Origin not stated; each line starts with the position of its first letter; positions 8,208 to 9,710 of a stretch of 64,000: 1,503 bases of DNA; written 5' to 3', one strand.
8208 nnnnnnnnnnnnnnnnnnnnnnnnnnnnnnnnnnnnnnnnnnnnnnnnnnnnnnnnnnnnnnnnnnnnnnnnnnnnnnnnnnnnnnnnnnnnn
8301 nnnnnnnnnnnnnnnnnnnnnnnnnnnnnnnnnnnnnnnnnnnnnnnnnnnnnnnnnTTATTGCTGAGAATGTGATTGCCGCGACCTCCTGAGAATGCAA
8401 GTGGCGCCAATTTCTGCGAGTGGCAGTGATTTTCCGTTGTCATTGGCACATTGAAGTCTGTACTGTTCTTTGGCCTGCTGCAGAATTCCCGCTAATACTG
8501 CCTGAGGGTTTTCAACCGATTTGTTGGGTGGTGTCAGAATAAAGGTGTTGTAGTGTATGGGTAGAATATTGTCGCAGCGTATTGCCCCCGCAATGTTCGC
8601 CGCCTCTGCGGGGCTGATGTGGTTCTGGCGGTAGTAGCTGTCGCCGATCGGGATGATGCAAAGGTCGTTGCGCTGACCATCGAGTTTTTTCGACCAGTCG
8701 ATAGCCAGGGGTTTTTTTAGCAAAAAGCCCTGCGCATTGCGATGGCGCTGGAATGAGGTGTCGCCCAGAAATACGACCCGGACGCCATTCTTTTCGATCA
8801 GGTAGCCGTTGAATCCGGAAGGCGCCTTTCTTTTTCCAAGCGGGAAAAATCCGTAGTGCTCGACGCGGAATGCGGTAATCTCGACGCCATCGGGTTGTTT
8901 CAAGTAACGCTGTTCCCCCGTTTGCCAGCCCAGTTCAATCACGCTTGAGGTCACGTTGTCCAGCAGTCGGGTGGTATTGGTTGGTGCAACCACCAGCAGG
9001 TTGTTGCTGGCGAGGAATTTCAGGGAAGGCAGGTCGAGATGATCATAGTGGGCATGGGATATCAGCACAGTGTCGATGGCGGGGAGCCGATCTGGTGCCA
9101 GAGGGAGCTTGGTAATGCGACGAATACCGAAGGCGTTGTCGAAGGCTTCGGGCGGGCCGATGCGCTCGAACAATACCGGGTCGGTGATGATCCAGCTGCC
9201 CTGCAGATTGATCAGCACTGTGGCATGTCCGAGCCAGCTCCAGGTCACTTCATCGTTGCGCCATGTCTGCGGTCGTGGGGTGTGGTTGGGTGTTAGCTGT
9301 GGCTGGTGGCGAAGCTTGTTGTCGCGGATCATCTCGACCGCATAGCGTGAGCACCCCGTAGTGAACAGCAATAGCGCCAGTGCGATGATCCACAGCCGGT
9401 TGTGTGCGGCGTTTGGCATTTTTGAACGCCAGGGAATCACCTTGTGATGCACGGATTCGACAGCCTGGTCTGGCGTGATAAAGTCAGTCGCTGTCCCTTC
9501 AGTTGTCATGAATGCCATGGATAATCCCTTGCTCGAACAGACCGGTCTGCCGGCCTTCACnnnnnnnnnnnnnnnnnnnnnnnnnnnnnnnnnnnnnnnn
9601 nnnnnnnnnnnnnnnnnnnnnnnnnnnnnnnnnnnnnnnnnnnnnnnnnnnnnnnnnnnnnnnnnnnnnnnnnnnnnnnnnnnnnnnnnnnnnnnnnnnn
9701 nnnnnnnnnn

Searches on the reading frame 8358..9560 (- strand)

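Call 4: search_protein_families(library=pfam, proteins=[window:8358-9560:-], max_evalue=0.1)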
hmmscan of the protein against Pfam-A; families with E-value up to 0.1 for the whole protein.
window:8358-9560:- (400 aa): 3 families
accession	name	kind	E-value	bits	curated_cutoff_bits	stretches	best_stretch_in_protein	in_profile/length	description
PF12706.13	Lactamase_B_2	-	1.6e-16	61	27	1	123-337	2-200/200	Beta-lactamase superfamily domain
PF13483.12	Lactamase_B_3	-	1.6e-15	57.9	24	1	108-336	3-160/160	Beta-lactamase superfamily domain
PF00753.33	Lactamase_B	-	4.4e-05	23.9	22.7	1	109-174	3-56/196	Metallo-beta-lactamase superfamily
